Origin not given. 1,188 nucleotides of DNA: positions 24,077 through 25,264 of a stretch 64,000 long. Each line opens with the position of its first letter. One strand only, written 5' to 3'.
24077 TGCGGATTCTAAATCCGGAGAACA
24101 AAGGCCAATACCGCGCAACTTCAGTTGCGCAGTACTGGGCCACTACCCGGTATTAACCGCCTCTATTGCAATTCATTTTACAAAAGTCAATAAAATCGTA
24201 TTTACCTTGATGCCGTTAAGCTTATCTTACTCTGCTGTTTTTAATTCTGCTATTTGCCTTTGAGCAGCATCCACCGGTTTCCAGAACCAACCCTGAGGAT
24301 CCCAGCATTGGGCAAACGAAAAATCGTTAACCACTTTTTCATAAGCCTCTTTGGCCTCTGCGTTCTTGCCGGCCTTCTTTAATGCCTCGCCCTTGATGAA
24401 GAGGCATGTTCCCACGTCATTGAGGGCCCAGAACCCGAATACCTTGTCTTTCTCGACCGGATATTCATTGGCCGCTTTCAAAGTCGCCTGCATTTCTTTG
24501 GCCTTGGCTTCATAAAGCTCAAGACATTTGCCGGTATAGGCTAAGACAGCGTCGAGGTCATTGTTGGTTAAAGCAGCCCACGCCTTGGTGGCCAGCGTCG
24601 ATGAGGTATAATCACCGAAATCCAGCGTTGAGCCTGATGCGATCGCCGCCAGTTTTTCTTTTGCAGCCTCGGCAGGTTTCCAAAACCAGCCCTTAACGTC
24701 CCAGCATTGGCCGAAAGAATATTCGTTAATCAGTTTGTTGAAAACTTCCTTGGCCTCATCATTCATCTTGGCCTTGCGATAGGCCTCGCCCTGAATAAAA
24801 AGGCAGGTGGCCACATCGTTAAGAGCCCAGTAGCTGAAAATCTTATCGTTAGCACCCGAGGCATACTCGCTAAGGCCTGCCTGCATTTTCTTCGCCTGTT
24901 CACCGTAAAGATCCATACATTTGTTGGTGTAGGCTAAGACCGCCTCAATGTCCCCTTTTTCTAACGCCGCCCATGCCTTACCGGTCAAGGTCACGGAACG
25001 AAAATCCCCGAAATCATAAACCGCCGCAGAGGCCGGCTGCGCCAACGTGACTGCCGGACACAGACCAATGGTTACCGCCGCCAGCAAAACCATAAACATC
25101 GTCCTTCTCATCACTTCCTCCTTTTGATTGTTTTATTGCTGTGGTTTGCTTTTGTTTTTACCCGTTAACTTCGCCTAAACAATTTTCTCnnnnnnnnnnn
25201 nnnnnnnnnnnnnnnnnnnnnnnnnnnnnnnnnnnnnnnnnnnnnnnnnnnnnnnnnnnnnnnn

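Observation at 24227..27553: Novel ~125-aa domain present three times across two adjacent secreted proteins, once fused to a GH-A glycosidase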

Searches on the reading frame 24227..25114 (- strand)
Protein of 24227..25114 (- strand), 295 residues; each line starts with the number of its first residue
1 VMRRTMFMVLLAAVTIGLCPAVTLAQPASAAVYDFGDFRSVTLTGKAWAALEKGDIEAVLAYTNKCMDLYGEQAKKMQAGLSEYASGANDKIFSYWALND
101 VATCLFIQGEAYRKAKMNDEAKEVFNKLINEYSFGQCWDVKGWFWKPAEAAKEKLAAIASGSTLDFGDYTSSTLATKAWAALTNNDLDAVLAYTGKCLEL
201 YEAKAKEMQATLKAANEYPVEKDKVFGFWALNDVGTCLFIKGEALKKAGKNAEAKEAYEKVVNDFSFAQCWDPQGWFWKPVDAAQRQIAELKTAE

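Call 3: search_protein_families(library=pfam, proteins=[window:24227-25114:-], max_evalue=1)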
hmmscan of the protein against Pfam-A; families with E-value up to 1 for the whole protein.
window:24227-25114:- (295 aa): 12 families
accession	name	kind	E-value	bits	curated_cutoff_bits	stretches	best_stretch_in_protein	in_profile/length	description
PF13174.12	TPR_6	-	1.6e-10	41.3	26.3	2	104-132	2-30/33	Tetratricopeptide repeat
PF07719.23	TPR_2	-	2.5e-08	33.8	27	2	237-262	3-28/34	Tetratricopeptide repeat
PF13424.12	TPR_12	-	1.1e-06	29.2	30.1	0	148-203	22-77/77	Tetratricopeptide repeat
PF13181.12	TPR_8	-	1.3e-06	28.5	25.7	2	238-262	4-28/34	Tetratricopeptide repeat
PF00515.34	TPR_1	-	1e-05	25.5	27.8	1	238-261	4-27/34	Tetratricopeptide repeat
PF09986.15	DUF2225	-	0.0016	18.6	21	1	46-132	124-195/214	Uncharacterized protein conserved in bacteria (DUF2225)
PF13428.12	TPR_14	-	0.0073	17.3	23.5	0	241-262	7-28/44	Tetratricopeptide repeat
PF04708.17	Pox_F16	-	0.01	15.8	30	0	163-199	38-74/215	Poxvirus F16 protein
PF19887.4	DUF6360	-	0.055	14.1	23.8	0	52-86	54-87/91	Family of unknown function (DUF6360)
PF13432.12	TPR_16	-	0.096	13.6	32.7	0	242-264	4-26/65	Tetratricopeptide repeat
PF22379.2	MCM10_OB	-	0.1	12.8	27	0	88-121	61-99/130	MCM10 OB-fold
PF25051.1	WHD_MCM8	-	0.22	12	26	1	72-111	15-54/80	MCM8 winged helix domain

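Call 6: search_protein_families(library=ncbifam, proteins=[window:24227-25114:-], max_evalue=0.1)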
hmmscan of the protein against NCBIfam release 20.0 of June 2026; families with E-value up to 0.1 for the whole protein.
window:24227-25114:- (295 aa): 5 families
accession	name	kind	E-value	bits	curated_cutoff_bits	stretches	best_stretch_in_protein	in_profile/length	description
TIGR02795.1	tol_pal_ybgF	equivalog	0.00036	21.1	90.1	0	99-133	73-107/119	tol-pal system protein YbgF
NF052415.1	T3SS_chap_SctY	equivalog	0.0018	18.8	70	0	237-262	79-104/106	type III secretion apparatus assembly chaperone SctY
NF007407.0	PRK09940.1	equivalog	0.03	13.9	348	0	89-122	144-176/253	transcriptional regulator YdeO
NF002725.1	PRK02603.1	equivalog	0.062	13.3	143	0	67-129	78-140/173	photosystem I assembly protein Ycf3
NF041407.1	XopAP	subfamily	0.097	12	400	0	149-199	46-95/318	XopAP family type III secretion system effector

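Call 8: find_homologous_proteins(query=window:24227-25114:-, max_evalue=0.001)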
Query window:24227-25114:- (295 aa): 1814 proteins with E <= 0.001 among 6645 candidates; the best 120 are listed.
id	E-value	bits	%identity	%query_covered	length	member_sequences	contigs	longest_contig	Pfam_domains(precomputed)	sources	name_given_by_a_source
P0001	4.4e-190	648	100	98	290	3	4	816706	PF00515.35,PF13424.13,PF13181.13,PF07719.24,PF13174.13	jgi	-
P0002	1.2e-179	614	59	97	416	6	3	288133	PF15948.11,PF00515.35,PF04708.18,PF13424.13,PF13181.13,PF07719.24,PF13174.13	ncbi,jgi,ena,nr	ncbi:MAG TPA: tetratricopeptide repeat protein [Candidatus Omnitrophota bacterium]|nr:tetratricopept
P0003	3.3e-176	603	63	89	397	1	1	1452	PF00515.35,PF04708.18,PF06782.17,PF13181.13,PF07719.24,PF13174.13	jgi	jgi:tetratricopeptide (TPR) repeat protein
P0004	2.3e-174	597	59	98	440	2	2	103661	PF07719.24,PF13174.13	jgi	-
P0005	6.5e-172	589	62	88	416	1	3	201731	PF13424.13,PF13181.13,PF07719.24,PF13174.13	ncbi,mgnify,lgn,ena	mgnify:CR=1 FL=1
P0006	3.8e-171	586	60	89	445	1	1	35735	PF00515.35,PF13424.13,PF13181.13,PF07719.24,PF13174.13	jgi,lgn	-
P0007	6.6e-171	585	59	97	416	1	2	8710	PF00515.35,PF13181.13,PF07719.24,PF13174.13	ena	-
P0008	6.2e-167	572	56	99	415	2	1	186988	PF25051.2,PF00515.35,PF13181.13,PF07719.24,PF13174.13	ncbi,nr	ncbi:MAG: tetratricopeptide repeat protein [Candidatus Aceula meridiana]|nr:tetratricopeptide repeat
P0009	2.6e-165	567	64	87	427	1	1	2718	PF00515.35,PF13424.13,PF13428.13,PF13181.13,PF07719.24,PF13174.13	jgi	jgi:tetratricopeptide (TPR) repeat protein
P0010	1.6e-161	554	62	88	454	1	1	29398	PF00515.35,PF13424.13,PF13181.13,PF07719.24,PF13174.13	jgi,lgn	-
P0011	2.5e-161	554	47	100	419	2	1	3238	PF09976.16,PF00515.35,PF13424.13,PF13432.13,PF13428.13,PF13181.13,PF07719.24,PF13174.13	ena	-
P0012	9.9e-160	549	63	86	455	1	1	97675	PF00515.35,PF13424.13,PF13181.13,PF07719.24,PF13174.13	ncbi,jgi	-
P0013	3.1e-154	531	52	98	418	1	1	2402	PF13174.13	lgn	-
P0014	2.9e-152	524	54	93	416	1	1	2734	PF07719.24,PF13174.13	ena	-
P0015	9.5e-146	503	51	87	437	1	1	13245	PF13424.13,PF13432.13,PF13428.13,PF13181.13,PF07719.24,PF13174.13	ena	-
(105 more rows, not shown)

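Call 20: search_solved_structures(query=A2, max_evalue=1, show_alignments=2)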
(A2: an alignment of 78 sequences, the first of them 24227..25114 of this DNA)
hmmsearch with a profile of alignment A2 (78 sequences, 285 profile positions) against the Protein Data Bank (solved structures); distinct sequences matched with E-value up to 1: 4.
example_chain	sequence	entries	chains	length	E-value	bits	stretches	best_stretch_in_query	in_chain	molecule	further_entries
1yd2_A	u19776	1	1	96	0.34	13.5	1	51-88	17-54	UvrABC system protein C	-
1ycz_A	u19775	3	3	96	0.45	13.1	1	52-88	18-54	UvrABC system protein C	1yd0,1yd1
1yd5_A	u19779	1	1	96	0.5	12.9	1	52-88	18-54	UvrABC system protein C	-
8oud_D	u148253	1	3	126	0.79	12.3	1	131-170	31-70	Nanobody 469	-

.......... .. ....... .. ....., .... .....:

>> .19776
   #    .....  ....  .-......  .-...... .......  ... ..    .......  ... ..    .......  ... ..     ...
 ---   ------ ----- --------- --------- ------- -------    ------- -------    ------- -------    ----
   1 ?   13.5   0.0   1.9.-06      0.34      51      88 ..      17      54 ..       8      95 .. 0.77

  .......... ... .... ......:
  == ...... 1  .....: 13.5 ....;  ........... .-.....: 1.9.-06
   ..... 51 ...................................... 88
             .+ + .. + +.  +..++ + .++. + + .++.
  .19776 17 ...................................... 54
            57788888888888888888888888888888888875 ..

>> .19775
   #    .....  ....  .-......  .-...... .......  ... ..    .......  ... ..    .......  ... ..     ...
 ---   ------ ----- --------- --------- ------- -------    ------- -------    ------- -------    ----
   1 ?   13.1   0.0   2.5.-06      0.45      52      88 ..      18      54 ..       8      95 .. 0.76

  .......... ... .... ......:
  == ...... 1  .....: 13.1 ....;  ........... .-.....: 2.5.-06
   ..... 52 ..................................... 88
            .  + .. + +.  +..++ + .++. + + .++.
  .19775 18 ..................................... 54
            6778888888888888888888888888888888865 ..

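Call 21: predict_structure(alignment_id=A2)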
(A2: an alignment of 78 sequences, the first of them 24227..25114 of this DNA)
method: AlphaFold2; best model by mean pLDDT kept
length: 295 residues; sequences in the alignment: 78
mean_pLDDT: 87.5   pTM: 0.62
mean pLDDT of the five models: 87.5, 86.5, 86.3, 86.0, 84.6
residues with pLDDT >= 90: 206; 70-90: 55; 50-70: 4; < 50: 30
segments of 3 or more residues with pLDDT < 50: 1-30
pLDDT, mean of each block of 10 residues (from residue 1): 36 38 44 85 95 96 98 97 92 94 97 95 98 89 85 89 82 94 95 95 96 91 89 97 98 98 96 84 97 81
secondary structure, 60 per line:
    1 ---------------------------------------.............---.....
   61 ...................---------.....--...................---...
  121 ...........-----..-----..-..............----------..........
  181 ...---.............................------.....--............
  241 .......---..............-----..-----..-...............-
elements in order: H40-52 H56-79 H89-93 H96-114 H118-131 H147-160 H171-183 H187-215 H222-226 H229-247 H251-264 H280-294

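Call 24: fold_search(model_id=the predicted structure, library=pdb)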
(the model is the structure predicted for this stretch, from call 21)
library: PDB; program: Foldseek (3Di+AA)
matches with E <= 10: 1071; with E <= 0.001: 0
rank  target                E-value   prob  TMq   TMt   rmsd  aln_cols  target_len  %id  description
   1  8chy                  3.0e-03  0.93  0.17  0.18  16.1       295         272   18  Crystal structure of an 8-repeat consensus TPR superhelix with Zinc. (released 2024-02-21)
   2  9qhc_A                3.3e-03  0.97  0.19  0.19  15.0       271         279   18  Crystal structure of 8-repeat CTPR protein with eliminated coordination sites (released 2025-10-22)
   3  9qhb                  3.6e-03  0.96  0.17  0.18  15.8       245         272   19  Crystal structure of 16-repeat CTPR protein with eliminated coordination sites (released 2025-10-22)
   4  7kw7_E                6.2e-03  0.99  0.23  0.21  15.6       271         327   13  Atomic cryoEM structure of Hsp90-Hsp70-Hop-GR (released 2021-12-08)
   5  3uq3_A                6.4e-03  0.99  0.23  0.26  15.8       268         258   15  TPR2AB-domain:pHSP90-complex of yeast Sti1 (released 2012-01-18)
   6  6swu_E                9.6e-03  0.99  0.26  0.27  11.2       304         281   14  Crystal structure of the TPR domain of KLC1 in complex with an engineered high-affinity cargo peptide. (released 2020-09-30)
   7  9qhc_B                1.1e-02  0.91  0.19  0.20  14.9       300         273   17  Crystal structure of 8-repeat CTPR protein with eliminated coordination sites (released 2025-10-22)
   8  4zlh_B                1.2e-02  0.99  0.23  0.20  14.8       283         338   14  Structure of the LapB cytoplasmic domain at 2 angstroms (released 2015-11-11)
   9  6ejn_B                1.3e-02  1.00  0.33  0.35  12.2       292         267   14  The KLC2 TPR domain bound to the JIP3 leucine zipper domain (released 2018-09-05)
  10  9up5_A                1.6e-02  1.00  0.26  0.24  14.8       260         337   15  Crystal structure of LapB from Klebsiella pneumoniae (released 2026-03-04)
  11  4zlh_A                1.6e-02  0.98  0.23  0.21  15.2       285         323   14  Structure of the LapB cytoplasmic domain at 2 angstroms (released 2015-11-11)
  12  8zht_B                1.8e-02  1.00  0.24  0.37  11.9       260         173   16  Structure of PpiD-YfgM complex (released 2025-02-12)
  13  6f9i_B                1.9e-02  0.97  0.25  0.27  13.8       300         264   15  Crystal structure of KLC2 bound to the second tryptophan-acidic motif peptide from calsyntenin-1 (released 2018-09-05)
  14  4xpd_A                1.9e-02  0.91  0.19  0.09  17.3       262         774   18  Crystal structure of yeast N-terminal acetyltransferase NatE (ppGpp) in complex with a bisubstrate (released 2016-07-20)
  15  3ceq_A                2.2e-02  0.98  0.26  0.28  10.6       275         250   13  The TPR domain of Human Kinesin Light Chain 2 (hKLC2) (released 2008-08-12)
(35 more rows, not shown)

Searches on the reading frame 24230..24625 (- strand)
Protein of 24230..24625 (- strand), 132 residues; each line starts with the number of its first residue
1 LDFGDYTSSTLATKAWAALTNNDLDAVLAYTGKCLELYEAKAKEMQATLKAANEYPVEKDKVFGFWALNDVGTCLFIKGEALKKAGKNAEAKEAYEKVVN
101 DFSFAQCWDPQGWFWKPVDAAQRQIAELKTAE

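Call 41: find_related_loci(query=A5, collection=genome_contigs, flank=6000)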
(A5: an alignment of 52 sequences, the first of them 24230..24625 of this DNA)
Query A5 (132 aa) in genome_contigs; peptide patterns used: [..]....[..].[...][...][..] (x = any residue, [..] = any of these).
503 stretches matched a pattern; 495 encode a relative of the query (tblastn E <= 1e-3); the best 80 are kept; 80 distinct loci.
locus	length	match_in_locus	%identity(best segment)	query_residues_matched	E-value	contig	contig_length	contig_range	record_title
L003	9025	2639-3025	70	1-132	7e-61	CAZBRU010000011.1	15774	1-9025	MAG TPA_asm: uncultured Planctomycetales bacterium isolate ERP125453_co2_380 genome assembly, contig: NODE_1335_length_1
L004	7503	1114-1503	70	1-132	1e-57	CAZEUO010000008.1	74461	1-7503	MAG TPA_asm: uncultured Planctomycetales bacterium isolate SRP178908_co1_326 genome assembly, contig: NODE_167_length_74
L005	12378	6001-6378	67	1-128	3e-56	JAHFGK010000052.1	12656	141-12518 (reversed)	MAG: Candidatus Omnitrophota bacterium isolate nzgw313 NODE_7467_length_12657_cov_2.883137, whole genome shotgun sequenc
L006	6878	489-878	65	1-132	2e-55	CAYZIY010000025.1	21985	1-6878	MAG TPA_asm: uncultured Planctomycetales bacterium isolate SRP141376_co2_271 genome assembly, contig: NODE_4961_length_2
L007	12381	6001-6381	65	1-129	5e-55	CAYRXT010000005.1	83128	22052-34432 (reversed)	MAG TPA_asm: uncultured Planctomycetales bacterium isolate SRP141376_co4_105 genome assembly, contig: NODE_468_length_83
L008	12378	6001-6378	67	1-128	2e-54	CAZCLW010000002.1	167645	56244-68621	MAG TPA_asm: uncultured Planctomycetales bacterium isolate SRP239054_co1_195 genome assembly, contig: NODE_50_length_167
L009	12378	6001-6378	67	1-128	6e-54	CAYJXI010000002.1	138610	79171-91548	MAG TPA_asm: uncultured Planctomycetales bacterium isolate ERP125453_co1_481 genome assembly, contig: NODE_43_length_138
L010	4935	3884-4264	65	2-130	3e-53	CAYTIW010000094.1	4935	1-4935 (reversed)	MAG TPA_asm: uncultured Planctomycetales bacterium isolate binchicken_co115_236 genome assembly, contig: NODE_23951_leng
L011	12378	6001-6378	64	1-128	9e-53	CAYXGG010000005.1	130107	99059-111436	MAG TPA_asm: uncultured Planctomycetales bacterium isolate SRP150892_co2_491 genome assembly, contig: NODE_111_length_13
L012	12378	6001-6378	64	1-128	2e-52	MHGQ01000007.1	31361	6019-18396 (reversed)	MAG: Omnitrophica WOR_2 bacterium RIFCSPHIGHO2_02_FULL_50_17 rifcsphigho2_02_scaffold_11799, whole genome shotgun sequen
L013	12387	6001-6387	61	1-131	7e-52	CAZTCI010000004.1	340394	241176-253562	MAG TPA_asm: uncultured Planctomycetales bacterium isolate binchicken_co185_276 genome assembly, contig: NODE_30_length_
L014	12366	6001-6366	65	1-124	6e-52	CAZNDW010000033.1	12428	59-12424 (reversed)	MAG TPA_asm: uncultured Planctomycetales bacterium isolate binchicken_co21_435 genome assembly, contig: NODE_3728_length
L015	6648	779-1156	61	1-128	4e-52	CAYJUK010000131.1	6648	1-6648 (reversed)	MAG TPA_asm: uncultured Planctomycetales bacterium isolate ERP125453_co1_189 genome assembly, contig: NODE_14831_length_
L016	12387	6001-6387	62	1-131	8e-52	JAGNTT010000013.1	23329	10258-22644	MAG: Candidatus Omnitrophota bacterium isolate Go_SlAct_bin_392 Go_SlAct_7778_length_23329_cov_10.292130, whole genome s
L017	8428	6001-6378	64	1-128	1e-51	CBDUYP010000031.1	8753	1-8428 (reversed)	MAG TPA_asm: uncultured bacterium isolate SRR22302374_binner13_Refined_60 genome assembly, contig: ERZ26661914.6221, who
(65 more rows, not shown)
